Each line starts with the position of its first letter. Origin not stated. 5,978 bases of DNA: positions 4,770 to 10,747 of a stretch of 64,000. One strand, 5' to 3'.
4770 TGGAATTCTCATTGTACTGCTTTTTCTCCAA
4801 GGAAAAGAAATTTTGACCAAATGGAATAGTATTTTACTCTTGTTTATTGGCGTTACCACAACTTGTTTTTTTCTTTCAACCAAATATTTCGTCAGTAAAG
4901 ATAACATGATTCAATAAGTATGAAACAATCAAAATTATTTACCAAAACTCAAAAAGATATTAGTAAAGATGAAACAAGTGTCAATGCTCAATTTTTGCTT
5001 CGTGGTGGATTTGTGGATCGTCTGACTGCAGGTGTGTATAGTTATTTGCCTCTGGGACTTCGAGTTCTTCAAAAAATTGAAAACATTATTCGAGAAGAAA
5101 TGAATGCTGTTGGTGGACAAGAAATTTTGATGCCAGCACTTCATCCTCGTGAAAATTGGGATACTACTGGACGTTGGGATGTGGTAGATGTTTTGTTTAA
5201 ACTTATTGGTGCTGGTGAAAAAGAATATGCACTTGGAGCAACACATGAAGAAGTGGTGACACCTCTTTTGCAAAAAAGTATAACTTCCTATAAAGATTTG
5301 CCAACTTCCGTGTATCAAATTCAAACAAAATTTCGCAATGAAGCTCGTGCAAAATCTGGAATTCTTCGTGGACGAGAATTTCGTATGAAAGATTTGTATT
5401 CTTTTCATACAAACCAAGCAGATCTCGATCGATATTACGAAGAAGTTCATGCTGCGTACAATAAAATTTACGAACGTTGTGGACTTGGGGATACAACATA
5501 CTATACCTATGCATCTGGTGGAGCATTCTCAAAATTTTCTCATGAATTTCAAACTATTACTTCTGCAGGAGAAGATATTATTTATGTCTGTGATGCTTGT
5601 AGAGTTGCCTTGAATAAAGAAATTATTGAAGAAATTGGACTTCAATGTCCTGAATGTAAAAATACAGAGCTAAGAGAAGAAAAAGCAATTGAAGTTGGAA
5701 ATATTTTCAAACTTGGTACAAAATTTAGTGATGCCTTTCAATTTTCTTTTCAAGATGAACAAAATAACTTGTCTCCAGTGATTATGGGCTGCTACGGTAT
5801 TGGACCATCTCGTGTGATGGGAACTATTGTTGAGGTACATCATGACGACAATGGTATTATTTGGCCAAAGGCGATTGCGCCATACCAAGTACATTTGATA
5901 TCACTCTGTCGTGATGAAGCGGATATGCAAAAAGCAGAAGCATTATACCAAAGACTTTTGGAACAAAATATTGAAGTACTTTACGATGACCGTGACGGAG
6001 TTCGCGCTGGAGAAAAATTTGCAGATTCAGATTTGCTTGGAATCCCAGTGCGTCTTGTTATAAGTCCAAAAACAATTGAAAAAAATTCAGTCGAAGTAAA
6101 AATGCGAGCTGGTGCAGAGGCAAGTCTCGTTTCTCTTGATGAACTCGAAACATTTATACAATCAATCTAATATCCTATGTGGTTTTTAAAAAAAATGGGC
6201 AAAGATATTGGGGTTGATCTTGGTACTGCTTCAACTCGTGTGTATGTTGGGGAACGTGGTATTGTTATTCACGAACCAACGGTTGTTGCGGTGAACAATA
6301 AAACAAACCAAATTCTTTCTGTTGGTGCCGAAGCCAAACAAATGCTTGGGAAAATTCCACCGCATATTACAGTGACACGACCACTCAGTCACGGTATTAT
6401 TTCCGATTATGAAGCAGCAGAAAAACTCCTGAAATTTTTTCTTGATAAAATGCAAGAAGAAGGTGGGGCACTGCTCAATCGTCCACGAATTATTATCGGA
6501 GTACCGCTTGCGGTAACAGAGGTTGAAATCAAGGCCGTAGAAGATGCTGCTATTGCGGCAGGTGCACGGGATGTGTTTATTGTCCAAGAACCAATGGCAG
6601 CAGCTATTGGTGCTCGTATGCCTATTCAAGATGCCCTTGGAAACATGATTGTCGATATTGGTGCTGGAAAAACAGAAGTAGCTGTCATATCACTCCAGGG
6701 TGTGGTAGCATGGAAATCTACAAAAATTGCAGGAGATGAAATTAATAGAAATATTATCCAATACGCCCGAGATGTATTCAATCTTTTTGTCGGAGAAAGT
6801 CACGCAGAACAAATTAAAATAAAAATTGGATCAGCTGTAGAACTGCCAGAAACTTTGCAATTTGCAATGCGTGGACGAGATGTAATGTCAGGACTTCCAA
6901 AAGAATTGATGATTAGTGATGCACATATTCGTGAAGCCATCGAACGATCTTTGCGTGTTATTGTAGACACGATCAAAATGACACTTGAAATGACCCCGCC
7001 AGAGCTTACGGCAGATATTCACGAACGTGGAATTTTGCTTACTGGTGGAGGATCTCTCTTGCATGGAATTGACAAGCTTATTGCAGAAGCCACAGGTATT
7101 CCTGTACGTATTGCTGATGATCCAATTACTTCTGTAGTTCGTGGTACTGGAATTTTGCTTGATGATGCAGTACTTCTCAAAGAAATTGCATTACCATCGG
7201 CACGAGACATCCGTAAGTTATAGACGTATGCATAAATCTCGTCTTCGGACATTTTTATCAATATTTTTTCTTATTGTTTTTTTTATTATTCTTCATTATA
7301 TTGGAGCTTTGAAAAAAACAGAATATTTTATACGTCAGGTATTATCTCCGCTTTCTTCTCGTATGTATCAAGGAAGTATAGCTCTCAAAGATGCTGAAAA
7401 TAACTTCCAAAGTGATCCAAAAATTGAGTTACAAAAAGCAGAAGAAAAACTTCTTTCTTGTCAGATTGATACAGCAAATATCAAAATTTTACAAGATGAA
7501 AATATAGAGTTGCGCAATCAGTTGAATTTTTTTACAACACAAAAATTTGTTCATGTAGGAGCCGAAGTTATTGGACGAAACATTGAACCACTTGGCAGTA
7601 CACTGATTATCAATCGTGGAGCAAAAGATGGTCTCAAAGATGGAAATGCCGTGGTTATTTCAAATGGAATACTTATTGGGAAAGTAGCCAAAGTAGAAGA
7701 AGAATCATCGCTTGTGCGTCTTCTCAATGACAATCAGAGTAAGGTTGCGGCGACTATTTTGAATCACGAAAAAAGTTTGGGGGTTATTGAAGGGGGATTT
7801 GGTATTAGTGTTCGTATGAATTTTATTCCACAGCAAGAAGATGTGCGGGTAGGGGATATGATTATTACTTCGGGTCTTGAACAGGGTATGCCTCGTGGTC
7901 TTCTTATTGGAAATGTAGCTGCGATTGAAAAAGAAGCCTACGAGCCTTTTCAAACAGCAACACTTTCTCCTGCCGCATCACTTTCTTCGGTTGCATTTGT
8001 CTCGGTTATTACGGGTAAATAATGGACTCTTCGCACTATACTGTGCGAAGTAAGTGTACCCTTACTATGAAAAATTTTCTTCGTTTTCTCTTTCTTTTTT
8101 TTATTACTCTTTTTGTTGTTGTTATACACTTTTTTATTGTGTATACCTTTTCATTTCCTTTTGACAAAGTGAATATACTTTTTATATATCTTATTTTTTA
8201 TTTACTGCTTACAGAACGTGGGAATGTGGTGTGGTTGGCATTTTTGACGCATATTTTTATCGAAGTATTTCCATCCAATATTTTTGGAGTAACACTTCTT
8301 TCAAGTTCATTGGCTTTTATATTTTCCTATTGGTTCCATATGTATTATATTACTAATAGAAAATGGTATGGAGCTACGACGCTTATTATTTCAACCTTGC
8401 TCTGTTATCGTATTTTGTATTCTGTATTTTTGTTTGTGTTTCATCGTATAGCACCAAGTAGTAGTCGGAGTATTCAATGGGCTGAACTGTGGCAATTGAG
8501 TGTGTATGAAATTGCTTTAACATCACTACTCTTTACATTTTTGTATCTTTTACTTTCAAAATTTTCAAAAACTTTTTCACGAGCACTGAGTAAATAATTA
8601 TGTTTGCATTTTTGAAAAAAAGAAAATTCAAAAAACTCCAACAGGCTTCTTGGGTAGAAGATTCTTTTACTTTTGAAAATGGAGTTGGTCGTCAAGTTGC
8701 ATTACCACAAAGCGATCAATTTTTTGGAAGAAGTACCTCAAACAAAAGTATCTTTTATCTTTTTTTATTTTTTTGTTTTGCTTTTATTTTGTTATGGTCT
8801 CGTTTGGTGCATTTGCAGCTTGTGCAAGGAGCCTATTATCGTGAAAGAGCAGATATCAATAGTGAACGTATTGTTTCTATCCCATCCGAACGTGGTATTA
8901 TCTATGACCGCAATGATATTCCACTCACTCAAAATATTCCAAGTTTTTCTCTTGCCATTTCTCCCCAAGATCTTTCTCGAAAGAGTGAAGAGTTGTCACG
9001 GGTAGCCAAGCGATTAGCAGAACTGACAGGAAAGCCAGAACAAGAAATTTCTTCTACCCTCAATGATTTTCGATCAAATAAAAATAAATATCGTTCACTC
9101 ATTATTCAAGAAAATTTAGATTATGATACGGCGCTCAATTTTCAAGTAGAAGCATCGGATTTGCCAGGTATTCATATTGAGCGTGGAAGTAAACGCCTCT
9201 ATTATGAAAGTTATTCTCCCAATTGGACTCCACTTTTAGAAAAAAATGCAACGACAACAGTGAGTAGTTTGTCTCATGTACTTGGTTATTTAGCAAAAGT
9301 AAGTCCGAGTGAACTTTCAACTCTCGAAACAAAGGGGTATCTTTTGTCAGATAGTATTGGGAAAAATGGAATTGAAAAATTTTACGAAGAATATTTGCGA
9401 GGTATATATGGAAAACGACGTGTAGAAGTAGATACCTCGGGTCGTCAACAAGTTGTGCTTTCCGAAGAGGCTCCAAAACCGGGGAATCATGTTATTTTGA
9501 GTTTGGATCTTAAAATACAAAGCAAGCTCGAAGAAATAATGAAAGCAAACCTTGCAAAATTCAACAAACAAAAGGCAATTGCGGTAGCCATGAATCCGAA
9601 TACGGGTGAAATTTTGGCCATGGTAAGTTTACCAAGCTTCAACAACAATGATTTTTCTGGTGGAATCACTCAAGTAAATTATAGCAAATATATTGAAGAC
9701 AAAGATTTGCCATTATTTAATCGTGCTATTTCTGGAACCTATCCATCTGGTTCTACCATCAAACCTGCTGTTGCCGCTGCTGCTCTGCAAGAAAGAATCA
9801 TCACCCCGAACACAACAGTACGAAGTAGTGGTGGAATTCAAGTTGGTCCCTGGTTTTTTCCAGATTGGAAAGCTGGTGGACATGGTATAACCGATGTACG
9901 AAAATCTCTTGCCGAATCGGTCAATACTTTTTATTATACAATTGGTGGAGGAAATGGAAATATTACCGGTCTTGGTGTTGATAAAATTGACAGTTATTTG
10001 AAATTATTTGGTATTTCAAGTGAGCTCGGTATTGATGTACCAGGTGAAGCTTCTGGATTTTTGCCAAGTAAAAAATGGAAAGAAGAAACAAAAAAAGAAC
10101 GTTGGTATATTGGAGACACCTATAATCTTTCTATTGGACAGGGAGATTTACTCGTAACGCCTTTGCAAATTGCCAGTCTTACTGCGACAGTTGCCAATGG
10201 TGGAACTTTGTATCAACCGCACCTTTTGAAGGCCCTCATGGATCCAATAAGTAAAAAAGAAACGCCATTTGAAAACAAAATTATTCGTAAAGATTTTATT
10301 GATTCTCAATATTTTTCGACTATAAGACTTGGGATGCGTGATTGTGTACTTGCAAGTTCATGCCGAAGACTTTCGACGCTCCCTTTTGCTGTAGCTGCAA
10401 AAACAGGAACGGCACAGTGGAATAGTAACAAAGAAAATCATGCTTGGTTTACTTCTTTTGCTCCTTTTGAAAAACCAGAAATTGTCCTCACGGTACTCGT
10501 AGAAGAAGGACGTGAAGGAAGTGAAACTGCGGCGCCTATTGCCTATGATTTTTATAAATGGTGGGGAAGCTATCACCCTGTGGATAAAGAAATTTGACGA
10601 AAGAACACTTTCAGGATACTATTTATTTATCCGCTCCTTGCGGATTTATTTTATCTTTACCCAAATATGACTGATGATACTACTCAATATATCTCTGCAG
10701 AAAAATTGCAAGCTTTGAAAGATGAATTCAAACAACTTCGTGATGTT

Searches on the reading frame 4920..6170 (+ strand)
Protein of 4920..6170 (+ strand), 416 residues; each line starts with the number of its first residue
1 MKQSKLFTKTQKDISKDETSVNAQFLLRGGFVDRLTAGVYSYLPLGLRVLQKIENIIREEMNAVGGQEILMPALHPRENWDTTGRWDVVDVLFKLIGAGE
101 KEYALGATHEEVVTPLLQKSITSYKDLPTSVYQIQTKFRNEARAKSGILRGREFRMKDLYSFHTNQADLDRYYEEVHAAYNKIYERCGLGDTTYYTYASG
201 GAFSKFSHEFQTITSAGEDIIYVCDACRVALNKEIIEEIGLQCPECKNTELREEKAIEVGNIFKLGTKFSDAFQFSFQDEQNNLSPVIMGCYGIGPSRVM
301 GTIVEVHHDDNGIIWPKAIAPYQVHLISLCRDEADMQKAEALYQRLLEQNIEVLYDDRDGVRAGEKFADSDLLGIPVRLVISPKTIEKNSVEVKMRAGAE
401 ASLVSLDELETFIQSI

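Call 68: search_protein_families(library=pfam, proteins=[window:4920-6170:+], max_evalue=0.0001)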
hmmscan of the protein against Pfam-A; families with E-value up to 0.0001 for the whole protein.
window:4920-6170:+ (416 aa): 2 families
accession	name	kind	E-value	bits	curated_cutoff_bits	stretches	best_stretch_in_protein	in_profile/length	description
PF00587.30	tRNA-synt_2b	-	1.3e-32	113.7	29.3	1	94-307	2-179/179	tRNA synthetase class II core domain (G, H, P, S and T)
PF03129.25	HGTP_anticodon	-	4.7e-18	65.6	21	1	324-415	2-93/94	Anticodon binding domain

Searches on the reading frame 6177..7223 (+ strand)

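Call 68: search_protein_families(library=pfam, proteins=[window:6177-7223:+], max_evalue=0.0001)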
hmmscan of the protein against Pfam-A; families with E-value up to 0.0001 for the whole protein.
window:6177-7223:+ (348 aa): 5 families
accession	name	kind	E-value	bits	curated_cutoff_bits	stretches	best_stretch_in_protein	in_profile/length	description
PF06723.19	MreB_Mbl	-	3.5e-125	417.6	27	1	9-332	2-323/327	MreB/Mbl protein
PF14450.12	FtsA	-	4.1e-15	56.7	31.8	1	158-315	2-112/127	Cell division protein FtsA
PF00022.25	Actin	-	1.1e-10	41.1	27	1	13-199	9-189/410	Actin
PF00012.26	HSP70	-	7.2e-08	31.5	20.6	1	81-202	110-239/599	Hsp70 protein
PF11104.14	PilM_2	-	3.2e-06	26.7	27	0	284-314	276-306/340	Type IV pilus assembly protein PilM;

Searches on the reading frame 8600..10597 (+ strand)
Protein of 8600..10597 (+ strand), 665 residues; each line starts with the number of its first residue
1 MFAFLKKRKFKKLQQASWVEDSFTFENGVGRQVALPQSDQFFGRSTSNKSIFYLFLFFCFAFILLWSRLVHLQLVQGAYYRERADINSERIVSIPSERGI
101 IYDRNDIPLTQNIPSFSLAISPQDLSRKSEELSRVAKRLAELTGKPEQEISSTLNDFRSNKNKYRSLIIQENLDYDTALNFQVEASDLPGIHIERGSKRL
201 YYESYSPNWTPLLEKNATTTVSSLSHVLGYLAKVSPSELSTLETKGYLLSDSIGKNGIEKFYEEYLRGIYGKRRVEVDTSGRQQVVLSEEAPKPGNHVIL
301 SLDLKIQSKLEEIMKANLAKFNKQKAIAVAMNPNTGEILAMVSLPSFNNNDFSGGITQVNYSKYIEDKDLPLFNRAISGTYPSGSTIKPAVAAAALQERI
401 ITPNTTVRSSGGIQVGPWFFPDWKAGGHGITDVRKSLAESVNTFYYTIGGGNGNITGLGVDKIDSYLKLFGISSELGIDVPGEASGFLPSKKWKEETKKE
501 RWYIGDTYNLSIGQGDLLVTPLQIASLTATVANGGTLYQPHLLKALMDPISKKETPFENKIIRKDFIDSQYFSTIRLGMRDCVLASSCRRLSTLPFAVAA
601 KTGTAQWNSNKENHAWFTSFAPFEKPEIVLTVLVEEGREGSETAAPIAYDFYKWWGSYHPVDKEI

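Call 68: search_protein_families(library=pfam, proteins=[window:8600-10597:+], max_evalue=0.0001)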
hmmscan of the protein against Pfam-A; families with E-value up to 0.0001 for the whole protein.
window:8600-10597:+ (665 aa): 2 families
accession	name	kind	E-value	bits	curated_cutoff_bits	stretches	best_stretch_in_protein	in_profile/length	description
PF00905.27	Transpeptidase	-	2.4e-62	211.3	22.1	1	327-652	2-298/299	Penicillin binding protein transpeptidase domain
PF03717.20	PBP_dimer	-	1.4e-35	123.8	24.4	2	222-283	114-175/180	Penicillin-binding Protein dimerisation domain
